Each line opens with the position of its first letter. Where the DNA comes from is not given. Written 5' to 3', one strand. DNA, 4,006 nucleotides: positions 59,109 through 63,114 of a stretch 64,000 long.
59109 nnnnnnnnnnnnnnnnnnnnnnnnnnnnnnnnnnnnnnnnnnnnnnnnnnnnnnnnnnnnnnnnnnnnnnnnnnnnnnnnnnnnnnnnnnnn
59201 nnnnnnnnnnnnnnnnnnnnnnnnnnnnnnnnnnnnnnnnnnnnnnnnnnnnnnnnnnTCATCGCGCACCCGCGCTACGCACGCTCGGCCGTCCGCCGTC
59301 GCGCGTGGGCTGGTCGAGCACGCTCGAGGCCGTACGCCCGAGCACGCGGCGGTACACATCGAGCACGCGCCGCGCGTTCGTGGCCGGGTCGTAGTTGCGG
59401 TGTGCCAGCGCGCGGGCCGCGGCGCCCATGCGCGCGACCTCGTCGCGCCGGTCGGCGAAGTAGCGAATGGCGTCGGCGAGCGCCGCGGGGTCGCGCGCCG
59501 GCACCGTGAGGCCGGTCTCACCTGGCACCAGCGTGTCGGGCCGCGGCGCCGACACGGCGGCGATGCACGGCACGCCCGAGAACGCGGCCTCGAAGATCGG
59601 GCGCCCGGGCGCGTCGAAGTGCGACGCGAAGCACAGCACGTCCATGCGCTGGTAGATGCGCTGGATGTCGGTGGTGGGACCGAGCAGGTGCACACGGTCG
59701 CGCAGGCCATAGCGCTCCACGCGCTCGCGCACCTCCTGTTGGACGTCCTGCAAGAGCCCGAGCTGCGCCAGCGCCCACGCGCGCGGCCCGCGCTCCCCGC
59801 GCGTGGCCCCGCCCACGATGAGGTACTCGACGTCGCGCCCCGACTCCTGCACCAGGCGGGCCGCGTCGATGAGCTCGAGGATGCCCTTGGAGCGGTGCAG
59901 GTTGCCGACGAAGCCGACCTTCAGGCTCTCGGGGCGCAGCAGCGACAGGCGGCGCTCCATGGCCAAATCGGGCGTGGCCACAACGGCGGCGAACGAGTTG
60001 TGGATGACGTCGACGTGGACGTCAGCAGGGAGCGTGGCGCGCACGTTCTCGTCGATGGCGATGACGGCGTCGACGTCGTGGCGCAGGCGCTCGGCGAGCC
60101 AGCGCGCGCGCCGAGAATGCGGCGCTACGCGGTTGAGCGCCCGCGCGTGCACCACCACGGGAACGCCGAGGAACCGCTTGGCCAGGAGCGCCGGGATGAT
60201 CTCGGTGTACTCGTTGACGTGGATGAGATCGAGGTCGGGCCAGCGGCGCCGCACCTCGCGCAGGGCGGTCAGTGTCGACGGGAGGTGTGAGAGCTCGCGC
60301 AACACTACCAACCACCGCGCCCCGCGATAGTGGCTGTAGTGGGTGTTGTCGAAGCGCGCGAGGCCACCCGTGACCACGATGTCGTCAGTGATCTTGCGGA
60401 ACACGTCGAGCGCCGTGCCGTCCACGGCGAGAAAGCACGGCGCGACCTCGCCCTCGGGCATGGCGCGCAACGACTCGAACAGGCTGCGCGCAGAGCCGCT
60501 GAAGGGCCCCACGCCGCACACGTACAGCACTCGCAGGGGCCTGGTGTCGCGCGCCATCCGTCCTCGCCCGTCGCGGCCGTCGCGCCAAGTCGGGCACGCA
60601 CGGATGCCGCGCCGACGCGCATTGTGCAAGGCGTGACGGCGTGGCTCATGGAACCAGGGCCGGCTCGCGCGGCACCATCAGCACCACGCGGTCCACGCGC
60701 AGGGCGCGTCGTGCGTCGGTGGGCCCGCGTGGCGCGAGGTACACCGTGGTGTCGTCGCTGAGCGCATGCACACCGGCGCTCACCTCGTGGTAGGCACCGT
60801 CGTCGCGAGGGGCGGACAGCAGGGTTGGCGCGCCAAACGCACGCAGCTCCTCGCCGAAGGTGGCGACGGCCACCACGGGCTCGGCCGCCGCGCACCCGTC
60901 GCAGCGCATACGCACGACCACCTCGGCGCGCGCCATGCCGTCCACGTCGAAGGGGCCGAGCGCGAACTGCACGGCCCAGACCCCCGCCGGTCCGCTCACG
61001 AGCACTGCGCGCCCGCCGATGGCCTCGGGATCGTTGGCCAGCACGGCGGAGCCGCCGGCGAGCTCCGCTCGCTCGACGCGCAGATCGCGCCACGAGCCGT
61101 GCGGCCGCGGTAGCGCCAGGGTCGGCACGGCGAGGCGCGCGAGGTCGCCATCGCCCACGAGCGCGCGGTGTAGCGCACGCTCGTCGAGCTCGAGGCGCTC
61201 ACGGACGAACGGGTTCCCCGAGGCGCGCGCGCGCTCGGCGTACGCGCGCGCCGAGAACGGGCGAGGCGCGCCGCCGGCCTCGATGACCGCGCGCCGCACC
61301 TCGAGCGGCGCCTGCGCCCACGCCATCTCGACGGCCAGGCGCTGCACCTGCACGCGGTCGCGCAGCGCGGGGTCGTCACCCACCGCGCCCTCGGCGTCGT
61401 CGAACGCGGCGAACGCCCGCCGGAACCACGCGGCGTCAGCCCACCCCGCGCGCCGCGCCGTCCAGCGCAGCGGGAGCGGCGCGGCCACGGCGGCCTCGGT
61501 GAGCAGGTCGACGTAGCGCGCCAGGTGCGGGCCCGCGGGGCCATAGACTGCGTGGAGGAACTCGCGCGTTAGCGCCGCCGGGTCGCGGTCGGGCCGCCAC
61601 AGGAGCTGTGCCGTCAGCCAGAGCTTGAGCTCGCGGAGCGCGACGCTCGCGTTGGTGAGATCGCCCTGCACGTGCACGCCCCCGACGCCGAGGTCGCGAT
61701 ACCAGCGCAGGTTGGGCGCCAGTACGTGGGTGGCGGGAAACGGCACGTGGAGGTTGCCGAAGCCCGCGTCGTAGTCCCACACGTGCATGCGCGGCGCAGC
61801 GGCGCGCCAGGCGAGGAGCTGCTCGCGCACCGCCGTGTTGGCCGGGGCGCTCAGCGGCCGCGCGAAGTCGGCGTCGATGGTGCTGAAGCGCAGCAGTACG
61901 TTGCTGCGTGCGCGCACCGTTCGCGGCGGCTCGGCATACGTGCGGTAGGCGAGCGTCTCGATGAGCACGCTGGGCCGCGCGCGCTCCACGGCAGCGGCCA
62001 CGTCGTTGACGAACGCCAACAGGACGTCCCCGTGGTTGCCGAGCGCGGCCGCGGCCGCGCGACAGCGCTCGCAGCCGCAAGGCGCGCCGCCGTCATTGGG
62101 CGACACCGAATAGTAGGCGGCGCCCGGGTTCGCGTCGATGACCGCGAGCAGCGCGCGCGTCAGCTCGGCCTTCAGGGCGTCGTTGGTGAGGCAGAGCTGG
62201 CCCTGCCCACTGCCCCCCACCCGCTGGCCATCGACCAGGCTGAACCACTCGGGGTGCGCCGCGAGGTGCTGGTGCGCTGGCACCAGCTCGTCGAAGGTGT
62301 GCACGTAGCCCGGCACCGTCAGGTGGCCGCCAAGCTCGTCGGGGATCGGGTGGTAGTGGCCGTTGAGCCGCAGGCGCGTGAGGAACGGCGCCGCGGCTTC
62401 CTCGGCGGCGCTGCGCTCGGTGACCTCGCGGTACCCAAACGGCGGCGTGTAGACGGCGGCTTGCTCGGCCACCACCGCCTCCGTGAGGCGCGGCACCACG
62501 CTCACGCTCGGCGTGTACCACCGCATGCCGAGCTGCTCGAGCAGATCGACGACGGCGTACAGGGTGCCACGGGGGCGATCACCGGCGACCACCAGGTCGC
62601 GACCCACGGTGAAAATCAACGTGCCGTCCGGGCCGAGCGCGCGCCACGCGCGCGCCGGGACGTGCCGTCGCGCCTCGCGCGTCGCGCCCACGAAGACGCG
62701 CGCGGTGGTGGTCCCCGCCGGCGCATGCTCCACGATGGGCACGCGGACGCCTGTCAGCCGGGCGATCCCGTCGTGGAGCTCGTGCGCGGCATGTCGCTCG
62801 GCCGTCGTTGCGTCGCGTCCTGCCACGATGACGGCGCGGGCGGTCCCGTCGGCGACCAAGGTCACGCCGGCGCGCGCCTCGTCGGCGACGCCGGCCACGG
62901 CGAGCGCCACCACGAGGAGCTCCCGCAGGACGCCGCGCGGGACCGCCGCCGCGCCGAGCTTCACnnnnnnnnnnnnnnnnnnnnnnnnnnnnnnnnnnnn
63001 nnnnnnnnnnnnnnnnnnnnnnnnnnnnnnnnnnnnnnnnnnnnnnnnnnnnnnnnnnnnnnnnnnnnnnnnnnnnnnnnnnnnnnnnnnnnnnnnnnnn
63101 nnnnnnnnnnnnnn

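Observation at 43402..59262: Two independent WbpG/HisH/HisF sugar-amidotransferase sets in one polysaccharide locus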

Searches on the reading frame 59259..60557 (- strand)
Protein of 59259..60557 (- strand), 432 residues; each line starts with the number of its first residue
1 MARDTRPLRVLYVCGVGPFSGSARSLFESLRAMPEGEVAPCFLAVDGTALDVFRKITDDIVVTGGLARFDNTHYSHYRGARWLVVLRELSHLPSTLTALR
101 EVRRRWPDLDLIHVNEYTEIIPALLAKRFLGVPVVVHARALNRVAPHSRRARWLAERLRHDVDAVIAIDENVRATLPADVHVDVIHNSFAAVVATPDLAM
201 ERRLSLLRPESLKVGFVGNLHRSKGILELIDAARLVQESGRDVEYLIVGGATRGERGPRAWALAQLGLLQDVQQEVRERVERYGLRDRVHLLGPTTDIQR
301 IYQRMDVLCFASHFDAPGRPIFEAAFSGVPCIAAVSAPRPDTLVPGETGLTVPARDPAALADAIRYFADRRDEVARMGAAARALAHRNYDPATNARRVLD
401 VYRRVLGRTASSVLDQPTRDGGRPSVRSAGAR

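Call 14: search_protein_families(library=pfam, proteins=[window:59259-60557:-], max_evalue=0.01)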
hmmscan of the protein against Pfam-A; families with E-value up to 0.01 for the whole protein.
window:59259-60557:- (432 aa): 5 families
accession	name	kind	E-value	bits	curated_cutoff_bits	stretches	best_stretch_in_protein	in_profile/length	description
PF00534.26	Glycos_transf_1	-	1.2e-24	87.3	26.4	1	207-382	11-170/172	Glycosyl transferases group 1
PF13692.12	Glyco_trans_1_4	-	1e-23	84.6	27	1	213-366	3-138/142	Glycosyl transferases group 1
PF13439.12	Glyco_transf_4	-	5.4e-10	40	28.5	1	73-187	38-164/170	Glycosyltransferase Family 4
PF13579.12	Glyco_trans_4_4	-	1.1e-09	39.3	29.7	1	77-178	37-144/158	Glycosyl transferase 4-like domain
PF13524.12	Glyco_trans_1_2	-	3.2e-08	34.1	25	1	296-400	38-144/144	Glycosyl transferase-like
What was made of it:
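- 59259..60557 (-): GT4-family glycosyltransferase upstream of HisH2 on the minus strand. PF00534 and PF13692 (call 14).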

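Call 15: search_protein_families(library=ncbifam, proteins=[window:59259-60557:-], max_evalue=0.001)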
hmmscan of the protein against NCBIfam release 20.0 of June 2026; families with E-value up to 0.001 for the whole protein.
window:59259-60557:- (432 aa): 18 families
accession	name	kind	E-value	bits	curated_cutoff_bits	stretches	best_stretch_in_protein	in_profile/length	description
NF041876.1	EPS_EpsE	equivalog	7.8e-22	78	400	1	209-396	211-387/389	exopolysaccharide biosynthesis GT4 family glycosyltransferase EpsE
TIGR03088.1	stp2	hypoth_equivalog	1.1e-18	67.5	409.05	1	100-406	75-374/374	TIGR03088 family PEP-CTERM/XrtA system glycosyltransferase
TIGR04063.1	stp3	hypoth_equivalog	1.6e-15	56.9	442.05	1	82-406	67-396/397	TIGR04063 family PEP-CTERM/XrtA system glycosyltransferase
TIGR03449.1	mycothiol_MshA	equivalog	3.8e-14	52.4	462.5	1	182-406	190-404/406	D-inositol-3-phosphate glycosyltransferase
TIGR02149.1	glgA_Coryne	subfamily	8.5e-13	48.2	302.4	1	106-406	81-391/391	glycogen synthase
TIGR03999.1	thiol_BshA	equivalog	4.5e-12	45.6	273.7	1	274-406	242-374/375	N-acetyl-alpha-D-glucosaminyl L-malate synthase BshA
TIGR04047.1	MSMEG_0565_glyc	hypoth_equivalog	6.5e-11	41.9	259.85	1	155-404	132-373/373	MSMEG_0565 family glycosyltransferase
NF053787.1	GlcN_PG_synth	equivalog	1.3e-09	37.3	480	1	294-406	251-360/361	N-acetylglucosaminyl phosphatidylglycerol synthase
NF038298.1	EPS_HpsO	equivalog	7.3e-07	28.3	575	1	207-405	197-387/388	hormogonium polysaccharide biosynthesis glycosyltransferase HpsO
NF007640.0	PRK10307.1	subfamily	6.2e-06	25.4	276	0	347-397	349-399/411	WcaI family glycosyltransferase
NF011726.0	PRK15179.1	equivalog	7.8e-06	24.5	733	1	273-387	560-673/694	Vi polysaccharide biosynthesis protein TviE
NF012034.0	PRK15490.1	equivalog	9.6e-06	24.3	813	1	271-367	439-535/578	Vi polysaccharide biosynthesis glycosyltransferase TviE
TIGR04005.1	wcaL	equivalog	1.1e-05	24.5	537.6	1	220-383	231-384/406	colanic acid biosynthesis glycosyltransferase WcaL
NF041879.1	EPS_EpsH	equivalog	2.3e-05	23.3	800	1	212-413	238-424/431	exopolysaccharide biosynthesis glycosyltransferase EpsH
NF038295.1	EPS_HpsP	equivalog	2.8e-05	23.3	550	1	214-405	210-387/388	hormogonium polysaccharide biosynthesis glycosyltransferase HpsP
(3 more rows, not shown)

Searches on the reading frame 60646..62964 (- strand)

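Call 14: search_protein_families(library=pfam, proteins=[window:60646-62964:-], max_evalue=0.01)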
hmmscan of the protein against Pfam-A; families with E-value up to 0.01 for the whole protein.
window:60646-62964:- (772 aa): 2 families
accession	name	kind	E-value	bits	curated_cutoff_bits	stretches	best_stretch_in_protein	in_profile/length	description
PF16126.11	DUF4838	-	1.1e-75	255.2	26.6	1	149-486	1-325/325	Domain of unknown function (DUF4838)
PF03648.19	Glyco_hydro_67N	-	8.8e-06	26.4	24.3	1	53-138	30-117/120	Glycosyl hydrolase family 67 N-terminus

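Call 15: search_protein_families(library=ncbifam, proteins=[window:60646-62964:-], max_evalue=0.001)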
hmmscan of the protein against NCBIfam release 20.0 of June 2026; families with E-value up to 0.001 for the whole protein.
window:60646-62964:- (772 aa): 0 families
